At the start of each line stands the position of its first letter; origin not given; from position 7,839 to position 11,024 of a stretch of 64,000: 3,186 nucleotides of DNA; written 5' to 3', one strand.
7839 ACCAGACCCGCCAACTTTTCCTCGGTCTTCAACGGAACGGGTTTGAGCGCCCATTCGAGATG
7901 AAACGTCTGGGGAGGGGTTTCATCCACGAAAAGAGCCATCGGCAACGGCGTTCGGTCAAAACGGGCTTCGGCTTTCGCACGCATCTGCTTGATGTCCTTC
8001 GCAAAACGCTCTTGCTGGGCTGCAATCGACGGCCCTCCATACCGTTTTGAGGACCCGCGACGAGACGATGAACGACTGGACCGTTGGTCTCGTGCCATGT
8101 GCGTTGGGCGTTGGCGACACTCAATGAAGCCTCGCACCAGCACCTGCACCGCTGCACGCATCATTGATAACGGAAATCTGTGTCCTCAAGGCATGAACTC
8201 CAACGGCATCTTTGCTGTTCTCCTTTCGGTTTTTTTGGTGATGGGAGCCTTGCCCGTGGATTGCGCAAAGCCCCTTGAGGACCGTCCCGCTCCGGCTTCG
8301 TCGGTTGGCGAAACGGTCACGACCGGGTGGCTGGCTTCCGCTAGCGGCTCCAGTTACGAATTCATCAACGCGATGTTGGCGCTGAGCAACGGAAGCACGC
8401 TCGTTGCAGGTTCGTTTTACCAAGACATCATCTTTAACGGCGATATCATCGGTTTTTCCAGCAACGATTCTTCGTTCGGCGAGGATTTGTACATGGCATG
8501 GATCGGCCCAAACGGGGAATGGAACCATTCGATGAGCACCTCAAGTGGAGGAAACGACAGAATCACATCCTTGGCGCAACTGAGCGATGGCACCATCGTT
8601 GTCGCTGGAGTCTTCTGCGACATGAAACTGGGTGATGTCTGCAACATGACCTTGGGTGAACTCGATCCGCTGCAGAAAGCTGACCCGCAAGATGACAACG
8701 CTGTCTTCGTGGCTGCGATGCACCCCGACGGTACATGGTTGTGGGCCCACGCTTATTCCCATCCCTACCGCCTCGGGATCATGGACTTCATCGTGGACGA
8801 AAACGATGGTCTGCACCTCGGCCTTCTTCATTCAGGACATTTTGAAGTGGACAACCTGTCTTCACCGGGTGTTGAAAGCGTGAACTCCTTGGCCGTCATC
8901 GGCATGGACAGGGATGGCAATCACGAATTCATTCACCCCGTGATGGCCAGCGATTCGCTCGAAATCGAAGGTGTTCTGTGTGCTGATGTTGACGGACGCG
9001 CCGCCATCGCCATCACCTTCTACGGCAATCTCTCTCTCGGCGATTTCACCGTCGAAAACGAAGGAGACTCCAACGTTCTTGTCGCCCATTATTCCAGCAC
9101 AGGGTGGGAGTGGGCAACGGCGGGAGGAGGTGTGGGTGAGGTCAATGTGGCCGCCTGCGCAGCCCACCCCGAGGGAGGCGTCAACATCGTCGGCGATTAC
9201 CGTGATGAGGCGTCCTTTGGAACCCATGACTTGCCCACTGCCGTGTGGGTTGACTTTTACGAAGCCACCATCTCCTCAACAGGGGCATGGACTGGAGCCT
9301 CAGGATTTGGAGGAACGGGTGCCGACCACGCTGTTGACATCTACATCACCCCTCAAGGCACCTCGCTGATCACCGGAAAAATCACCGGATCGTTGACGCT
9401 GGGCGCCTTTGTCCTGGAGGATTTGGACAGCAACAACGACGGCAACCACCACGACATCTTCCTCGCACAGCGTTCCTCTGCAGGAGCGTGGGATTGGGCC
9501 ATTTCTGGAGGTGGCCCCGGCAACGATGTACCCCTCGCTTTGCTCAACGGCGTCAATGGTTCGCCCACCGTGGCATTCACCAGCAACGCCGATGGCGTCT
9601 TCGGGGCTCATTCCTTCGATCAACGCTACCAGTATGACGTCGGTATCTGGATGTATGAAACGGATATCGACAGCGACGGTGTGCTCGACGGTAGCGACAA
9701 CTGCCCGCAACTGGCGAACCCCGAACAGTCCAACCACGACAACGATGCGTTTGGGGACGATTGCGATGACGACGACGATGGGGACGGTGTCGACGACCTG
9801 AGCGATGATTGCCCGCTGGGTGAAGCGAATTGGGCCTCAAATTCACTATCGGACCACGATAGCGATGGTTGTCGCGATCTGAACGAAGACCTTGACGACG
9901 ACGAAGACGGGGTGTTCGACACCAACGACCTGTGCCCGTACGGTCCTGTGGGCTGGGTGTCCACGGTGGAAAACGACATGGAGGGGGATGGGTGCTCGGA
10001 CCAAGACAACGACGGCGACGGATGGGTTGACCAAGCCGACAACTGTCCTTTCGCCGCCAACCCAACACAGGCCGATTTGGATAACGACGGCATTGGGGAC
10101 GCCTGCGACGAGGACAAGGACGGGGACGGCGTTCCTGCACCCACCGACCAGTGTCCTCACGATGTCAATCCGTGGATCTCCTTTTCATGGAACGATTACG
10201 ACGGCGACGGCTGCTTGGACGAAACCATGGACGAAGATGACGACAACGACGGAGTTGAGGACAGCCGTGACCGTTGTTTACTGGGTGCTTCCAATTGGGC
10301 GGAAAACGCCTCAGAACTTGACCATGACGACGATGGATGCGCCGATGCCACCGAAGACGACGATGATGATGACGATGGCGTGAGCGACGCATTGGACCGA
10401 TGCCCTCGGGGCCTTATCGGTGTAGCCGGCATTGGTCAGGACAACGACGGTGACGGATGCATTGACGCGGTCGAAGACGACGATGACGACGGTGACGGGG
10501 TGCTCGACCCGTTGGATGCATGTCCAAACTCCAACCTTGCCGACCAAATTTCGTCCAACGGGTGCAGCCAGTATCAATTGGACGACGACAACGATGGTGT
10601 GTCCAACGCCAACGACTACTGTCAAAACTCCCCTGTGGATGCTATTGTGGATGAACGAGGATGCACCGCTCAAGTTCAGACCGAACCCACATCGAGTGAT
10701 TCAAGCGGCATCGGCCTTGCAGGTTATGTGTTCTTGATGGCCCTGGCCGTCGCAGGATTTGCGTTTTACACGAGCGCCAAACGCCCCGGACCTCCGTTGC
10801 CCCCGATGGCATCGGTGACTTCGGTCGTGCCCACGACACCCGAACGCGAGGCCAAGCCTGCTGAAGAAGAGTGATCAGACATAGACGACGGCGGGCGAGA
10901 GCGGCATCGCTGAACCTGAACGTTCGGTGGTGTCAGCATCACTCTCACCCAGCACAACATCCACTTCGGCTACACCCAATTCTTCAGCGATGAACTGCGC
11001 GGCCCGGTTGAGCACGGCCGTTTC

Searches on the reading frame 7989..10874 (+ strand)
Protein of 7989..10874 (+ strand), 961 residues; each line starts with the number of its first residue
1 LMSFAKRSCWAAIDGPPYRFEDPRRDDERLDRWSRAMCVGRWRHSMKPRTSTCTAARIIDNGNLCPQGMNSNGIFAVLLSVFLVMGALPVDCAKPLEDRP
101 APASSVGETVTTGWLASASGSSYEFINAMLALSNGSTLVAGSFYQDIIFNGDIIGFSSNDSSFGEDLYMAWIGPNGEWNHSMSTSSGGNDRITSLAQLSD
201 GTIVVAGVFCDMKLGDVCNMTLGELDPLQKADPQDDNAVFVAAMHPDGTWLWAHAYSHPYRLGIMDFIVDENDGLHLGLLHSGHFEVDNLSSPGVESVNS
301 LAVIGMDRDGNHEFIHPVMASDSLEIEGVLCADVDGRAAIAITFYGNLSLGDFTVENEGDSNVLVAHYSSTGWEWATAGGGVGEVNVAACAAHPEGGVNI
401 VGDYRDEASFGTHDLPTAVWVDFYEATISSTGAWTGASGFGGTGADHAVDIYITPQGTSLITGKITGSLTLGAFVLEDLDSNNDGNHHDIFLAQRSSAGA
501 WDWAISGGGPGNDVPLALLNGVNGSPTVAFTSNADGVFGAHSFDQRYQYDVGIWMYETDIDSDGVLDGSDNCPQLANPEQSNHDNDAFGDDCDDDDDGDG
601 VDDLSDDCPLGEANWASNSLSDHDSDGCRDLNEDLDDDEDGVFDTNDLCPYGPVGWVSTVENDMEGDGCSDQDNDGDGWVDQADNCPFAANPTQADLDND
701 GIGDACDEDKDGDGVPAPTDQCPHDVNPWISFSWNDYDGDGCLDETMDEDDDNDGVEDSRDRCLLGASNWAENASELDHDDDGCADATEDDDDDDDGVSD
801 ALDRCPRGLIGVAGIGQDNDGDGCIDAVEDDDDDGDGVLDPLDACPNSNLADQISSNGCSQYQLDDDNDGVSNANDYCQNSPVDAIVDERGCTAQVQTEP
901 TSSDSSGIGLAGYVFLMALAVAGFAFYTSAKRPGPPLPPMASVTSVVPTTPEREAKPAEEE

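Call 4: search_protein_families(library=pfam, proteins=[window:7989-10874:+], max_evalue=0.01)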
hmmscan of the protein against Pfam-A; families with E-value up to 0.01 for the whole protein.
window:7989-10874:+ (961 aa): 1 family
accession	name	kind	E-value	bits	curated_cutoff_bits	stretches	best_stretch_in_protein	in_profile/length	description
PF02412.23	TSP_3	-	2.1e-29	101.4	25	3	696-727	2-33/36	Thrombospondin type 3 repeat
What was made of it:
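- On Thrombospondin type 3 repeat proteins (Pfam PF02412), for gene A: The neighbour at 7989-10874 does hit, with E = 2.1e-29 (call 4).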

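Call 8: search_protein_families(library=ncbifam, proteins=[window:7989-10874:+], max_evalue=0.01)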
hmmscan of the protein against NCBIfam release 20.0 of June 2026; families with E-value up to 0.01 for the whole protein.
window:7989-10874:+ (961 aa): 3 families
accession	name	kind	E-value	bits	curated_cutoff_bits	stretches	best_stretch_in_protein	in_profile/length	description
NF047638.1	throspo3_MtsC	equivalog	5.3e-34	117.8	350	2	557-742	87-264/428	cell-cell cohesion MYXO-CTERM protein MtsC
NF045500.1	Omp28_seleno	equivalog_domain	1.8e-10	40.7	200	2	671-708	272-309/377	Omp28-related selenoprotein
NF033763.1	exchanger_TraB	exception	0.0026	15.8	700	1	635-691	322-370/522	outer membrane exchange protein TraB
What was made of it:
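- On ArsR/SmtB metalloregulators: The NCBIfam equivalog models for specific metal sensors all score far below their cut-offs (call 8).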
